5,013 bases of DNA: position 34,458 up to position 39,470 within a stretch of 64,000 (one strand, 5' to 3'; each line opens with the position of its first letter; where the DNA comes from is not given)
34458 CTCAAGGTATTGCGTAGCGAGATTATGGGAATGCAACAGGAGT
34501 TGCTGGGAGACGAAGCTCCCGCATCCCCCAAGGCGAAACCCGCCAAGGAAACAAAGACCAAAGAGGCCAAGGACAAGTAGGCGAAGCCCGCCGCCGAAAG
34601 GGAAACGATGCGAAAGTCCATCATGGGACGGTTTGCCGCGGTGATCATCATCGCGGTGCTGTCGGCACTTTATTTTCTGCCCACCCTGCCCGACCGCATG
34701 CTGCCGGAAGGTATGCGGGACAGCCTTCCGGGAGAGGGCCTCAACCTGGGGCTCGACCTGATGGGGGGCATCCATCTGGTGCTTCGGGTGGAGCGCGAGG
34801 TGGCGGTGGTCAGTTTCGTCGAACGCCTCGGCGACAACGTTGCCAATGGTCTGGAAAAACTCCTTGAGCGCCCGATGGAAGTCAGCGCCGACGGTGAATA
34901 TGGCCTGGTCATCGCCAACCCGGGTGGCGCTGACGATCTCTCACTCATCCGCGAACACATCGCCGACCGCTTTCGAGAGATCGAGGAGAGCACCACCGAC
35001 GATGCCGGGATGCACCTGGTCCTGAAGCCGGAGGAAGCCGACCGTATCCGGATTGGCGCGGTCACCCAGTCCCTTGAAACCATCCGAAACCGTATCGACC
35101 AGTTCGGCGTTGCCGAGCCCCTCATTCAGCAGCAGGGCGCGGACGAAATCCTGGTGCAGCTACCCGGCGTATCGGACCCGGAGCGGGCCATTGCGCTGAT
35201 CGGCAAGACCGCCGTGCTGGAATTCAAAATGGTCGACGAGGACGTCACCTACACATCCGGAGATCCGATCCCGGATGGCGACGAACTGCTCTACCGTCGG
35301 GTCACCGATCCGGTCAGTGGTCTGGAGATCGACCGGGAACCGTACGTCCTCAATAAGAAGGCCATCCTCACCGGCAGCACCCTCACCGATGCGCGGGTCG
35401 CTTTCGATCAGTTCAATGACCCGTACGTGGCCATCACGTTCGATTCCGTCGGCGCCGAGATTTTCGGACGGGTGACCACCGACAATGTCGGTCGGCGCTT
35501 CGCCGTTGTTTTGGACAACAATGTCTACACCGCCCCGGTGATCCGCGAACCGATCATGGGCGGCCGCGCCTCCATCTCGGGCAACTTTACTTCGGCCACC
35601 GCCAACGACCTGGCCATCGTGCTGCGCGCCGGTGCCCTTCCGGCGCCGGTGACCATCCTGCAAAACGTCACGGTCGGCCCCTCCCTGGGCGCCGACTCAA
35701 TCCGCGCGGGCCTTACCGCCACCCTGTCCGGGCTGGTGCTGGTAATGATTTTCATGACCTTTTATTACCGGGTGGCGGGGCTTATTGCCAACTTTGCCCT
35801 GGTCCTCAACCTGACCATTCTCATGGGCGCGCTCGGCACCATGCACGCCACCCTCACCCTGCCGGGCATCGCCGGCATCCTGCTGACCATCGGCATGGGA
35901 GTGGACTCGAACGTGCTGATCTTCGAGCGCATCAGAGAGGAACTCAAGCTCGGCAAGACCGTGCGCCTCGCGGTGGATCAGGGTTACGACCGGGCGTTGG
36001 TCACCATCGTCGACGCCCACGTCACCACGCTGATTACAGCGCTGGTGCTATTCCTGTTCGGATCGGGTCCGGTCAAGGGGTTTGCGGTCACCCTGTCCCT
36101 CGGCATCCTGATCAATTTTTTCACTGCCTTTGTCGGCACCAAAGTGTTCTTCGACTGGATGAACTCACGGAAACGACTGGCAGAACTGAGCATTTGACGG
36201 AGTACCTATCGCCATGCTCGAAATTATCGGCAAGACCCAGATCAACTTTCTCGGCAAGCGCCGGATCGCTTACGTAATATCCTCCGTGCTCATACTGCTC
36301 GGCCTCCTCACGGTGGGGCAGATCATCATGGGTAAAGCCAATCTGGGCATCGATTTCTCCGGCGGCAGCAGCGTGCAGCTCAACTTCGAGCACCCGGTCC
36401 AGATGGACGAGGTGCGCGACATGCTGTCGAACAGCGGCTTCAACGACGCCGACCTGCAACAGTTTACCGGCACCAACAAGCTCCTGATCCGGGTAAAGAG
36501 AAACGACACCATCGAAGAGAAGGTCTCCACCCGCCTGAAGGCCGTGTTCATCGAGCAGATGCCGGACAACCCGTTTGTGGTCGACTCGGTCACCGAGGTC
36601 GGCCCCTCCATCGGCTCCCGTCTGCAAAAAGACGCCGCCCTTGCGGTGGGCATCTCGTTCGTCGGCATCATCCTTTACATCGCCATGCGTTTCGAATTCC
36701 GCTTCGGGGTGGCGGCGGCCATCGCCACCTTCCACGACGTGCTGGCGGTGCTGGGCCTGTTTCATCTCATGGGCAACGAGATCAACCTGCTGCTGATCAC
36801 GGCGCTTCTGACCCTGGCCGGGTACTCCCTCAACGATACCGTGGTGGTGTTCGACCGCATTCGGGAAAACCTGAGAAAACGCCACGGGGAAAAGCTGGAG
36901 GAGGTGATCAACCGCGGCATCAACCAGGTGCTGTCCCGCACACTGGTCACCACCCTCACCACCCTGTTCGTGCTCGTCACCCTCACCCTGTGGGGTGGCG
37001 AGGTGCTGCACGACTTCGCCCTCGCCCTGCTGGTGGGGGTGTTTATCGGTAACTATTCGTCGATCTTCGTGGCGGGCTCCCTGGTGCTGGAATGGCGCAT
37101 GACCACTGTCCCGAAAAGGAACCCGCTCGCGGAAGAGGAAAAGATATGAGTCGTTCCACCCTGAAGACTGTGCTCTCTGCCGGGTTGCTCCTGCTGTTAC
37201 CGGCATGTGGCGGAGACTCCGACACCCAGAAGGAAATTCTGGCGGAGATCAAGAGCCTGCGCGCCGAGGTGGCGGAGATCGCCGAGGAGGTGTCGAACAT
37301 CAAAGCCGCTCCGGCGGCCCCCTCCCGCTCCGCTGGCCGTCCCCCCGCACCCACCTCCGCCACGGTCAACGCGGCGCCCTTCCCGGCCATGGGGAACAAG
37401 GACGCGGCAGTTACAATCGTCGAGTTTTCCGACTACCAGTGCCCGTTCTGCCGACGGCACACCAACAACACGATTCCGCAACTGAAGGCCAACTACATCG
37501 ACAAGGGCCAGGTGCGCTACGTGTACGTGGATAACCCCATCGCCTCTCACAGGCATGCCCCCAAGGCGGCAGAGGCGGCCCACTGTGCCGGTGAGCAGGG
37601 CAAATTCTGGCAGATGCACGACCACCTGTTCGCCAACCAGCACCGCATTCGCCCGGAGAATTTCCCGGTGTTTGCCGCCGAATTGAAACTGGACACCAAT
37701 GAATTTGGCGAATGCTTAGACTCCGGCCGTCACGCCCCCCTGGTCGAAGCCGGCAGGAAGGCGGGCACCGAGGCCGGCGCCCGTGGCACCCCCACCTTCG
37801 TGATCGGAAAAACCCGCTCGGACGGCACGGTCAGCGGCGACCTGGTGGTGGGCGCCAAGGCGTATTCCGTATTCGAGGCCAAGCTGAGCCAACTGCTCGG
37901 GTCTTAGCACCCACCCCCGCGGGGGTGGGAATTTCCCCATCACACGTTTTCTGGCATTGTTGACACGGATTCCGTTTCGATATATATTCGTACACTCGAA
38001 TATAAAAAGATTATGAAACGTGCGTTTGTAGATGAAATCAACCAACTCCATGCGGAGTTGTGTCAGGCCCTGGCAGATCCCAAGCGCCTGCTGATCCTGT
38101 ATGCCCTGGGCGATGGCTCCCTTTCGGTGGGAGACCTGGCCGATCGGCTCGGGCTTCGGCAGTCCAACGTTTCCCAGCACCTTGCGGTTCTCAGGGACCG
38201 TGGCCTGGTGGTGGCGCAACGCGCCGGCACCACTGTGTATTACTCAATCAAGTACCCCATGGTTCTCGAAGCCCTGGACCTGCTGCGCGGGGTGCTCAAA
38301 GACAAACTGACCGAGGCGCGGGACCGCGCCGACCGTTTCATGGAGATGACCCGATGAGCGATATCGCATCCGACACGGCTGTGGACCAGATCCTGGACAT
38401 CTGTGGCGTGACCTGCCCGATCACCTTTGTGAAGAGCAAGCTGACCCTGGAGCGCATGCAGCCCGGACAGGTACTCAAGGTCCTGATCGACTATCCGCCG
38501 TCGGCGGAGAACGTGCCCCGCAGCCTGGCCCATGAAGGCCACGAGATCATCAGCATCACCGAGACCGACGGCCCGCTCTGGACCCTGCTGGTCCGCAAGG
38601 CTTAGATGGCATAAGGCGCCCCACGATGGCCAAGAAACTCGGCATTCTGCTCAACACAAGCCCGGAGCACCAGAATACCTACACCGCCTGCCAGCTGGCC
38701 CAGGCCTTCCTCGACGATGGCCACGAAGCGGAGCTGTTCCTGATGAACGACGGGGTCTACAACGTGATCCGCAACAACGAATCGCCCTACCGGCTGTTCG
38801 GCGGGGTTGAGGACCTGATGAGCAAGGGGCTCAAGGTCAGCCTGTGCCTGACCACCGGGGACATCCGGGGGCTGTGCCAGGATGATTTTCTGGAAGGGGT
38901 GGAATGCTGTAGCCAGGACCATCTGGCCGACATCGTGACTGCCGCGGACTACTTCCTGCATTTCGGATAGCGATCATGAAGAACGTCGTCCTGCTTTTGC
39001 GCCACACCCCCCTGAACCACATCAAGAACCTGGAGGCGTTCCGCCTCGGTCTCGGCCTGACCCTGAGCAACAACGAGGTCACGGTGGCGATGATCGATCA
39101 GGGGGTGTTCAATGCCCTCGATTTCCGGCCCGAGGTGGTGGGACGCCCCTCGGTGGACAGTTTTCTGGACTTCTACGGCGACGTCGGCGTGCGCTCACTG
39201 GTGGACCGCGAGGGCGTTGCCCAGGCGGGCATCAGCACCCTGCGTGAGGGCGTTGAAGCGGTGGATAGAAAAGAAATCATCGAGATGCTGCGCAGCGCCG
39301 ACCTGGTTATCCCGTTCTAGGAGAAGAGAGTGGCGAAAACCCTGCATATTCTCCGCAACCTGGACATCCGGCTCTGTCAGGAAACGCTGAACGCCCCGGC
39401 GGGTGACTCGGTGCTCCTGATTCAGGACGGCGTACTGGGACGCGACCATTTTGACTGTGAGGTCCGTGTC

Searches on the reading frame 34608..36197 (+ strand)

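Call 9: search_protein_families(library=pfam, proteins=[window:34608-36197:+], max_evalue=0.001)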
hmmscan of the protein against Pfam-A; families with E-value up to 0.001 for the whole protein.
window:34608-36197:+ (529 aa): 5 families
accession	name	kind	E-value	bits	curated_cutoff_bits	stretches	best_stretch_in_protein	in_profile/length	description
PF22599.2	SecDF_P1_head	-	1.1e-39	135.3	27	1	242-346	9-114/114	SecDF, P1 head subdomain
PF21760.3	SecD_1st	-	4.2e-29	100.2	27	1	152-211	1-60/60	Protein translocase subunit SecDF, P1 domain, N-terminal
PF02355.23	SecD_SecF_C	-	1.8e-21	76.9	20.5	1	350-516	15-185/189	Protein export membrane protein SecD/SecF, C-terminal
PF03176.21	MMPL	-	2.9e-05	23.6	20.5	1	368-507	145-291/333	MMPL family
PF07549.19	Sec_GG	-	0.0001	22.2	20.3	1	39-64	2-27/28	SecD/SecF GG Motif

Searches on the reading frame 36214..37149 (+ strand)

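Call 8: search_protein_families(library=pfam, proteins=[window:36214-37149:+], max_evalue=0.001)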
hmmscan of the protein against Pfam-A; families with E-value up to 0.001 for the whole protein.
window:36214-37149:+ (311 aa): 3 families
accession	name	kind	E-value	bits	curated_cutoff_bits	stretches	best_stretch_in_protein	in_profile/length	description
PF02355.23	SecD_SecF_C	-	5.3e-63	212.3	20.5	1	121-295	13-187/189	Protein export membrane protein SecD/SecF, C-terminal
PF07549.19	Sec_GG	-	4.7e-06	26.4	20.3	1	43-62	9-28/28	SecD/SecF GG Motif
PF00873.25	ACR_tran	-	0.00012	20.4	28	1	141-278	335-473/1021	AcrB/AcrD/AcrF family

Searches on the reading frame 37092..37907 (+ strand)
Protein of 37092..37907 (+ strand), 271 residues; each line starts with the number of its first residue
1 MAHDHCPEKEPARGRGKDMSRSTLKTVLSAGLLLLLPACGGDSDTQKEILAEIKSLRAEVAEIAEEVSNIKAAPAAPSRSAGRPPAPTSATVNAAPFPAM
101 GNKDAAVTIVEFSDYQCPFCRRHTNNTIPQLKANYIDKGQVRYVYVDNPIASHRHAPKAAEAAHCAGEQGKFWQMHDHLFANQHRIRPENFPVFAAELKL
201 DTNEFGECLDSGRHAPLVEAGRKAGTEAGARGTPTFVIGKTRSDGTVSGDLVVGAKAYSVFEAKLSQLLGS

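Call 8: search_protein_families(library=pfam, proteins=[window:37092-37907:+], max_evalue=0.001)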
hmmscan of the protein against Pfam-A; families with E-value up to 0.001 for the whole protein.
window:37092-37907:+ (271 aa): 3 families
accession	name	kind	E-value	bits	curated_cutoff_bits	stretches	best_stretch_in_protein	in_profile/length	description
PF13462.12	Thioredoxin_4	-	1.2e-29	104.1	23.2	1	99-246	7-153/165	Thioredoxin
PF01323.26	DSBA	-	8.6e-15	55.5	25.6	1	108-263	1-188/191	DSBA-like thioredoxin domain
PF13098.12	Thioredoxin_2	-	4.3e-05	24.3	27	1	107-242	7-85/104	Thioredoxin-like domain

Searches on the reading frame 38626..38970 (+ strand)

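Call 8: search_protein_families(library=pfam, proteins=[window:38626-38970:+], max_evalue=0.001)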
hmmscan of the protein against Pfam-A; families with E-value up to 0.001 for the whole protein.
window:38626-38970:+ (114 aa): 1 family
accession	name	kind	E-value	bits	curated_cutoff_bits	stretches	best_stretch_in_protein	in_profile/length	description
PF02635.20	DsrE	-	8.8e-14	52.1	22.7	1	3-113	1-116/116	DsrE/DsrF-like family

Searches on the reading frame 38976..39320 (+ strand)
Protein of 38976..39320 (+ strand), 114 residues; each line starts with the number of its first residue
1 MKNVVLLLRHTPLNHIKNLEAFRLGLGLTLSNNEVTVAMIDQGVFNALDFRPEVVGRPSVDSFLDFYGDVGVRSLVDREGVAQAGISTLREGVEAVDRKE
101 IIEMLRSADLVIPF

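Call 8: search_protein_families(library=pfam, proteins=[window:38976-39320:+], max_evalue=0.001)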
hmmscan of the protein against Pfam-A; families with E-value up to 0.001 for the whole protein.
window:38976-39320:+ (114 aa): 1 family
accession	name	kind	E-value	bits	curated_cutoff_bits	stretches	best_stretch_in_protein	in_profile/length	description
PF02635.20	DsrE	-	5.7e-08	33.4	22.7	1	2-114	1-116/116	DsrE/DsrF-like family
